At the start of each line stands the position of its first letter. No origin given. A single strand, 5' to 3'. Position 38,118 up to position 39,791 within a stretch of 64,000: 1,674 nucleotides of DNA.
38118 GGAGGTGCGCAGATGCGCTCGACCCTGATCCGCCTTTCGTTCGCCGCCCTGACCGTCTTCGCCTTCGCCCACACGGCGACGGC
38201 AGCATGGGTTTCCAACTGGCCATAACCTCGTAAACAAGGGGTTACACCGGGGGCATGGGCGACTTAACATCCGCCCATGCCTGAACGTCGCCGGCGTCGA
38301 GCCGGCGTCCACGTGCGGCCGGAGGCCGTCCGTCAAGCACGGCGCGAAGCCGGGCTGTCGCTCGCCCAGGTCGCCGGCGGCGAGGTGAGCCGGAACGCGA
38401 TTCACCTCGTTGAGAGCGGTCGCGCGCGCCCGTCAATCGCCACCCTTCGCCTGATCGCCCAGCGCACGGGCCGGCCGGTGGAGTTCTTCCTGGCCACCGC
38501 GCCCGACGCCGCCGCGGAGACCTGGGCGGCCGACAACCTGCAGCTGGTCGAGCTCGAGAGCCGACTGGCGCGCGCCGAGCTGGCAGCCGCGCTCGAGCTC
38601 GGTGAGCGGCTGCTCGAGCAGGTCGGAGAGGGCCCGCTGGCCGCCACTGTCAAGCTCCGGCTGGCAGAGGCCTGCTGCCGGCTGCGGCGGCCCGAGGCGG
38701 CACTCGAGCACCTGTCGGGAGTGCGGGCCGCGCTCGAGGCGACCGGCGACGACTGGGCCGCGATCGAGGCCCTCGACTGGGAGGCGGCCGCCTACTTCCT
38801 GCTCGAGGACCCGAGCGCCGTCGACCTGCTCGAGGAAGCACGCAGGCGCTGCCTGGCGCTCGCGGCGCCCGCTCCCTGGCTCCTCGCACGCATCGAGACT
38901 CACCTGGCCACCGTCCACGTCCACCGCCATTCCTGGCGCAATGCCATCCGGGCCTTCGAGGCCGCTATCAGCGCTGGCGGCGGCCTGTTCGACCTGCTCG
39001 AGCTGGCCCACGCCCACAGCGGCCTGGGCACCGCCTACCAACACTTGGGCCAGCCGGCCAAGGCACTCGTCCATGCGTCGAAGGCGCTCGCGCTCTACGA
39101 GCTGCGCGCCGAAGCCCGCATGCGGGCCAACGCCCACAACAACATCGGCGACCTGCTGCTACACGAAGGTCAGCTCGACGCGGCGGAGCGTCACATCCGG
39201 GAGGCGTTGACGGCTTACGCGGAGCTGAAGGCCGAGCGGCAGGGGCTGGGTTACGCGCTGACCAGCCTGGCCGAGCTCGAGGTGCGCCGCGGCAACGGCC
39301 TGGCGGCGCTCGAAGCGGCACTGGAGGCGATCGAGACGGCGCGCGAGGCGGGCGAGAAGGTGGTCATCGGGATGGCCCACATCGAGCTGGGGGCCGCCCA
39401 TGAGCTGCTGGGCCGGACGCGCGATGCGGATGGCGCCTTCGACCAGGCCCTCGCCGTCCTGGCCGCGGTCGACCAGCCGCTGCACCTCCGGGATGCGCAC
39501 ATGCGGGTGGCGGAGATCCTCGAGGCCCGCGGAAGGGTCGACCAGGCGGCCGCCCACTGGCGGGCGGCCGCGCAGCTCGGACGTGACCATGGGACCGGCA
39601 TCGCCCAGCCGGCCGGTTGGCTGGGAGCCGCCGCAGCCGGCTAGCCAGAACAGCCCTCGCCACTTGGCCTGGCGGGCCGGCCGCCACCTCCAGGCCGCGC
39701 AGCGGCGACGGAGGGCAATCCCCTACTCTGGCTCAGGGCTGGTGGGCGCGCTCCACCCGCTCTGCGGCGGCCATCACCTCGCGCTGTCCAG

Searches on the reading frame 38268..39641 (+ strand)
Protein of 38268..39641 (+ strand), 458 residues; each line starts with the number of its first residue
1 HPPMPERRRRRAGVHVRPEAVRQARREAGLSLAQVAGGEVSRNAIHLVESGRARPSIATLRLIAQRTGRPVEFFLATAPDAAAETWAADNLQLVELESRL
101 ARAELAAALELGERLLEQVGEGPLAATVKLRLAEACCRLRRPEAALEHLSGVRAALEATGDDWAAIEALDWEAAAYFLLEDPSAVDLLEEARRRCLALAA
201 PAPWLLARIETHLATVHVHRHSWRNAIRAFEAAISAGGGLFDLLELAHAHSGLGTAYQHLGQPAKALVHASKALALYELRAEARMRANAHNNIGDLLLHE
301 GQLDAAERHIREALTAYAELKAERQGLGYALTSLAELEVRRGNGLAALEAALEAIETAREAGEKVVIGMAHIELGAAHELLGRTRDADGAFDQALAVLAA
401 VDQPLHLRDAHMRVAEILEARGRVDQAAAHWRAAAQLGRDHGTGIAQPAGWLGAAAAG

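Call 39: search_protein_families(library=pfam, max_evalue=0.00001, proteins=[window:38268-39641:+])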
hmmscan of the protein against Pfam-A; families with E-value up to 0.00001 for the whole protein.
window:38268-39641:+ (458 aa): 5 families
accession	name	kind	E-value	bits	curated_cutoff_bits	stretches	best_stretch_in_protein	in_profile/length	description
PF13424.12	TPR_12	-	2e-21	76.4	30.1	3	246-318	2-76/77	Tetratricopeptide repeat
PF00515.34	TPR_1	-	5.8e-17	61.2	27.8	0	249-277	3-31/34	Tetratricopeptide repeat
PF07719.23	TPR_2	-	1.5e-14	53.2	27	0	247-277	1-31/34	Tetratricopeptide repeat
PF01381.28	HTH_3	-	2.2e-07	31.2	23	1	21-73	1-54/55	Helix-turn-helix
PF13428.12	TPR_14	-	6.4e-06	26.8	23.5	0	409-441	2-34/44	Tetratricopeptide repeat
